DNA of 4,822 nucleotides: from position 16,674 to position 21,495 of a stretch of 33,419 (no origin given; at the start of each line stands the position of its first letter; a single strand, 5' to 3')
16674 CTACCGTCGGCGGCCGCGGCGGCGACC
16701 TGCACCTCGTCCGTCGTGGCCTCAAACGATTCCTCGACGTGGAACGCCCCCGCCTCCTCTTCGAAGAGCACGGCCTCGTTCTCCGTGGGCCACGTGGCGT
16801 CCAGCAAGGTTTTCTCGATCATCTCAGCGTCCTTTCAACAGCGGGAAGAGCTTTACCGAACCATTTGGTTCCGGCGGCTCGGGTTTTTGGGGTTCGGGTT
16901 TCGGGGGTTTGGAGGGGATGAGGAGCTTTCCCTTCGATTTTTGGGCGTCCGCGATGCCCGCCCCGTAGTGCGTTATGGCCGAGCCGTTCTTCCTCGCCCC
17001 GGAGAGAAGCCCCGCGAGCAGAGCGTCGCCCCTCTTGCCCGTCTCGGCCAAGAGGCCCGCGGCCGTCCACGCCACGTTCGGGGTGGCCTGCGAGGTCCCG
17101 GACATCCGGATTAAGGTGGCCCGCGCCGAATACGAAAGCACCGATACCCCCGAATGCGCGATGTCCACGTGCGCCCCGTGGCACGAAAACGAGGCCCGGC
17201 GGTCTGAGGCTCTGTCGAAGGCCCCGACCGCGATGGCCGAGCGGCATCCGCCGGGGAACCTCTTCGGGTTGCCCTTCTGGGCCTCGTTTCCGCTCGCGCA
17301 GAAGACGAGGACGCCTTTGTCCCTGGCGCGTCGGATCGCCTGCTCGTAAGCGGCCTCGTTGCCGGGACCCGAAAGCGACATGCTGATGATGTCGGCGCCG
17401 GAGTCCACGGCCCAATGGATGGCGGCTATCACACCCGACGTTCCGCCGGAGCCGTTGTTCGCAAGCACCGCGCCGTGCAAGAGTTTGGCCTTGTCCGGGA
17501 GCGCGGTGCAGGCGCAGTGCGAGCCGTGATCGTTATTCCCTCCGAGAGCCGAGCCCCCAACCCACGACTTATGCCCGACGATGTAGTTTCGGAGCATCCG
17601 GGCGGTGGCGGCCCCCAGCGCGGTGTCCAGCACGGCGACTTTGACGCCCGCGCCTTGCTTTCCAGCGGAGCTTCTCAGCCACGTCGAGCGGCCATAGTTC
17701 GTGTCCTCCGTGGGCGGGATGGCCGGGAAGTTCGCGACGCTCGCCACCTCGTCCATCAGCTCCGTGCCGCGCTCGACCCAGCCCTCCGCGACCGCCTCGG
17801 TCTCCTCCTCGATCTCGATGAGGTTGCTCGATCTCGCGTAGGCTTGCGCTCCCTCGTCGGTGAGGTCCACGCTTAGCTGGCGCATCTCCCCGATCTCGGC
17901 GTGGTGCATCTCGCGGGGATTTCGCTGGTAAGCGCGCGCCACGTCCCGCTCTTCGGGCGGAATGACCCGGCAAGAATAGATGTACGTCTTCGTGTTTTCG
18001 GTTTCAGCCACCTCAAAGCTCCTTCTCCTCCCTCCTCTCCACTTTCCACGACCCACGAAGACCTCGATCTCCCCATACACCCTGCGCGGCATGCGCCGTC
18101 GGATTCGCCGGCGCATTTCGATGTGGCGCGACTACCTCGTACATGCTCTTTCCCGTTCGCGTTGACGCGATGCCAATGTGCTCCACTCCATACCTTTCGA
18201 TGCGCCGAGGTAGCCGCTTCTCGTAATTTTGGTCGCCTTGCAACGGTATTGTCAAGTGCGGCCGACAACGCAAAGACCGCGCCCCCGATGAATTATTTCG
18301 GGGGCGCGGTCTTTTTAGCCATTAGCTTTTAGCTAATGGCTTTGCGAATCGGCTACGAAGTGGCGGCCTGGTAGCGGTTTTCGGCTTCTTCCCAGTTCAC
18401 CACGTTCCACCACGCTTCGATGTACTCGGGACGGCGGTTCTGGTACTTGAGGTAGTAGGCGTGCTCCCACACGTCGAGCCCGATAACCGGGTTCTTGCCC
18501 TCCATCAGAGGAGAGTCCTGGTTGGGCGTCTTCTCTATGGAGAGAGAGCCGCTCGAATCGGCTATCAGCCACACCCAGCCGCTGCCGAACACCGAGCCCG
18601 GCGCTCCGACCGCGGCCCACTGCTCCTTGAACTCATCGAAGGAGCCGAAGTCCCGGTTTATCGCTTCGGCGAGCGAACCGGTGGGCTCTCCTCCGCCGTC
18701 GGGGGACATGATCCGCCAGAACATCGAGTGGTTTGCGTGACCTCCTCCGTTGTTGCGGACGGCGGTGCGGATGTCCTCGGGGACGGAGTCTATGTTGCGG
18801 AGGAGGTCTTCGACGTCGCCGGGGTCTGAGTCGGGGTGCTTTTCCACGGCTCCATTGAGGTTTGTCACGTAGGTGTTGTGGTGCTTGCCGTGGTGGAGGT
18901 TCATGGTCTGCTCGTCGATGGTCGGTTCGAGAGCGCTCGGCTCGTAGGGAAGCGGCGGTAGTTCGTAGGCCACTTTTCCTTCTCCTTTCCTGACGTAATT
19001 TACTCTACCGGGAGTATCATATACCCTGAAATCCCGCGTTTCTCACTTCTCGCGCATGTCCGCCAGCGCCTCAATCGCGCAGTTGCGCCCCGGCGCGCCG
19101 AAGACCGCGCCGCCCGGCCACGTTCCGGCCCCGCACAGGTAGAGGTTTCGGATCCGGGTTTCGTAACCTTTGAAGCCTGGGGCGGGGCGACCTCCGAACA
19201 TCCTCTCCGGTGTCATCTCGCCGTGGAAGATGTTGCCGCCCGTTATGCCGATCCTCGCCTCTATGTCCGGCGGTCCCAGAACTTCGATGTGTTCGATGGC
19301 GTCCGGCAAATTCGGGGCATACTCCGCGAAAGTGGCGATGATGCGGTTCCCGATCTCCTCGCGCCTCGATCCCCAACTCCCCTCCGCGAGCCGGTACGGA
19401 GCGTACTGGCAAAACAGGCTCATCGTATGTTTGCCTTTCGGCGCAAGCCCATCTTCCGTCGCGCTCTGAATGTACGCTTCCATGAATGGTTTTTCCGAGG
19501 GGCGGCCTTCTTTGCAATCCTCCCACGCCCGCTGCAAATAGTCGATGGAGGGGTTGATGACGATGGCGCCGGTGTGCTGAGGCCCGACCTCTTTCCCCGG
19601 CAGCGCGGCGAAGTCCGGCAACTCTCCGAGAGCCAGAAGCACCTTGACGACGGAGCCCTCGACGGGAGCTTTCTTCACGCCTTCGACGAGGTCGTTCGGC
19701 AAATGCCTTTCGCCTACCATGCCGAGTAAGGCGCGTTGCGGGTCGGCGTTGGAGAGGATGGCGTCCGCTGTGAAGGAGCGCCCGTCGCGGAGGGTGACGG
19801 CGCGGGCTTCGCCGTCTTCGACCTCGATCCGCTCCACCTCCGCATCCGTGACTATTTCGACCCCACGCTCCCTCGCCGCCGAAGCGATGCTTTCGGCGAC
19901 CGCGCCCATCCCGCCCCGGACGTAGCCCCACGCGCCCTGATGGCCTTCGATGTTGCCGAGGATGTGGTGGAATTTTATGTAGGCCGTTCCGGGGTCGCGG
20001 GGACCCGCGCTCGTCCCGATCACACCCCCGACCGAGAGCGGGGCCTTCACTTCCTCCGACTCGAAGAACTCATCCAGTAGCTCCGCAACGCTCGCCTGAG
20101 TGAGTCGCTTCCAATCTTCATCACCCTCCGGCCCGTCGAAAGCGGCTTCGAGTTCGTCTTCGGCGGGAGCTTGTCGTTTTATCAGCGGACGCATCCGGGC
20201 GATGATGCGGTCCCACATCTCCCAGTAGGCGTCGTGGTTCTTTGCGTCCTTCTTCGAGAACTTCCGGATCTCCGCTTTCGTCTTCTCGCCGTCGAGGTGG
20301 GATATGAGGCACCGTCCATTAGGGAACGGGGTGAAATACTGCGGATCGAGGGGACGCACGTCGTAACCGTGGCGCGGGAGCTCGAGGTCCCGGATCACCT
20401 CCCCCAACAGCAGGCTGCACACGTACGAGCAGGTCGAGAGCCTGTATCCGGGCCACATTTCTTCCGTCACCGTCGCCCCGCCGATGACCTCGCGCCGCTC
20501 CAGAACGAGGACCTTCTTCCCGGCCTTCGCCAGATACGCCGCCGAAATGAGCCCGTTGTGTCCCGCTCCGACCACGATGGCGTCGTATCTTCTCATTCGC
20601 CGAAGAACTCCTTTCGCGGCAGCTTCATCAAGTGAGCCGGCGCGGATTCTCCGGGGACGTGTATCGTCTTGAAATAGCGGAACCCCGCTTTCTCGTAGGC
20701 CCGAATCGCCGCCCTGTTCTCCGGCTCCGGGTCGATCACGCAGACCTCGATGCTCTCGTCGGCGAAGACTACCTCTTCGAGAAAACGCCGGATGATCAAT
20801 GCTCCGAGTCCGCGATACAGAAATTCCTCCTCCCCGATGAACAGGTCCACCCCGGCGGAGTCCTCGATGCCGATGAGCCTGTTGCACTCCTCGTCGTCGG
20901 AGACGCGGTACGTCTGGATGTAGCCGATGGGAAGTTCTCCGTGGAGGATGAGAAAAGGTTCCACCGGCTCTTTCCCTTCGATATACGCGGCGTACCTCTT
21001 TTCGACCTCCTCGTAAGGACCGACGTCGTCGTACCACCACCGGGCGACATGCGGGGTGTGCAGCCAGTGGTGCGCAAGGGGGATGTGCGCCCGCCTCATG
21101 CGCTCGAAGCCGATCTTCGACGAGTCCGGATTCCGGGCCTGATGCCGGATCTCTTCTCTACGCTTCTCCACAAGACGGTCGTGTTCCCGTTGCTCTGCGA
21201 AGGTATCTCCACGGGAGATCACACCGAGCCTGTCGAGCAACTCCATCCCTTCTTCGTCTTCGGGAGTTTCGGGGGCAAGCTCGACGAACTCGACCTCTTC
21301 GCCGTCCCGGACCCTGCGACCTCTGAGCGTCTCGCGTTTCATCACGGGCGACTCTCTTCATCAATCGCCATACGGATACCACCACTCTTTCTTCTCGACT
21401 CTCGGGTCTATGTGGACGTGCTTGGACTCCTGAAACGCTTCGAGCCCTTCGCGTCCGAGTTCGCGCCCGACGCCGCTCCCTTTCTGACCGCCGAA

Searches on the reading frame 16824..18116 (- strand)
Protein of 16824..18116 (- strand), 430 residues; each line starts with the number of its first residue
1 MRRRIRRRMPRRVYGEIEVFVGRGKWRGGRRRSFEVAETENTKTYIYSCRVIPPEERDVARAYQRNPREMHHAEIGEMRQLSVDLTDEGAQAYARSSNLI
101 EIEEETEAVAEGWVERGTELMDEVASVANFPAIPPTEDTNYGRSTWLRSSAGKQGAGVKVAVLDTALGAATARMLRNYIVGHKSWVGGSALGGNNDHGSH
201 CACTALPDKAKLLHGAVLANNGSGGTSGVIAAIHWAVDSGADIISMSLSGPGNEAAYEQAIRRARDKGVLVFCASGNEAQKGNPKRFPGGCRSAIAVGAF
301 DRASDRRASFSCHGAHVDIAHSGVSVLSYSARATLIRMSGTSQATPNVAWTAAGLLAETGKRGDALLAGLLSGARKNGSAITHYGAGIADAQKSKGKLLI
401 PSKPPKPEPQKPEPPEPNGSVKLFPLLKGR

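Call 57: search_protein_families(library=pfam, proteins=[window:16824-18116:-], max_evalue=0.00001)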
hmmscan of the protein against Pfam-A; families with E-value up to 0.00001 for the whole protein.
window:16824-18116:- (430 aa): 1 family
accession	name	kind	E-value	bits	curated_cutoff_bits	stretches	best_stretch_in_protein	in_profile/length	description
PF00082.27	Peptidase_S8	-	1.1e-28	100.8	21.8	1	155-359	1-257/288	Subtilase family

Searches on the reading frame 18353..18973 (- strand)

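Call 57: search_protein_families(library=pfam, proteins=[window:18353-18973:-], max_evalue=0.00001)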
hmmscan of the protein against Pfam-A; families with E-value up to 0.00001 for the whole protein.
window:18353-18973:- (206 aa): 2 families
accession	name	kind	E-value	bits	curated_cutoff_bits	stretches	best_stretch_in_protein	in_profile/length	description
PF02777.23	Sod_Fe_C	-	4.6e-42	142.7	20.9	1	97-200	1-102/102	Iron/manganese superoxide dismutases, C-terminal domain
PF00081.27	Sod_Fe_N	-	6.1e-30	104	27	1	2-90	1-82/82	Iron/manganese superoxide dismutases, alpha-hairpin domain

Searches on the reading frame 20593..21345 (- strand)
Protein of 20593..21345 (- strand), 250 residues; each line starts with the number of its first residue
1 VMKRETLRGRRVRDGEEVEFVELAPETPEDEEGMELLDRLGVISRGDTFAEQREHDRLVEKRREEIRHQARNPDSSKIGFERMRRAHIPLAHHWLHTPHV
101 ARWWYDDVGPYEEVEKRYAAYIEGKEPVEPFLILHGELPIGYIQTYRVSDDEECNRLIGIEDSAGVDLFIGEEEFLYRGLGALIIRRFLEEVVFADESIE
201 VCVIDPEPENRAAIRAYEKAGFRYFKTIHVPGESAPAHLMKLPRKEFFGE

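Call 57: search_protein_families(library=pfam, proteins=[window:20593-21345:-], max_evalue=0.00001)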
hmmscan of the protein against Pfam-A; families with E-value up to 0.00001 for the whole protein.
window:20593-21345:- (250 aa): 2 families
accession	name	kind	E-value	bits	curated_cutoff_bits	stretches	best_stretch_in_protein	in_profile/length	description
PF13523.12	Acetyltransf_8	-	2.9e-28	98.8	27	1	86-229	4-144/145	Acetyltransferase (GNAT) domain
PF13302.13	Acetyltransf_3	-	3e-09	38.1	25.4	1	80-223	4-138/138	Acetyltransferase (GNAT) domain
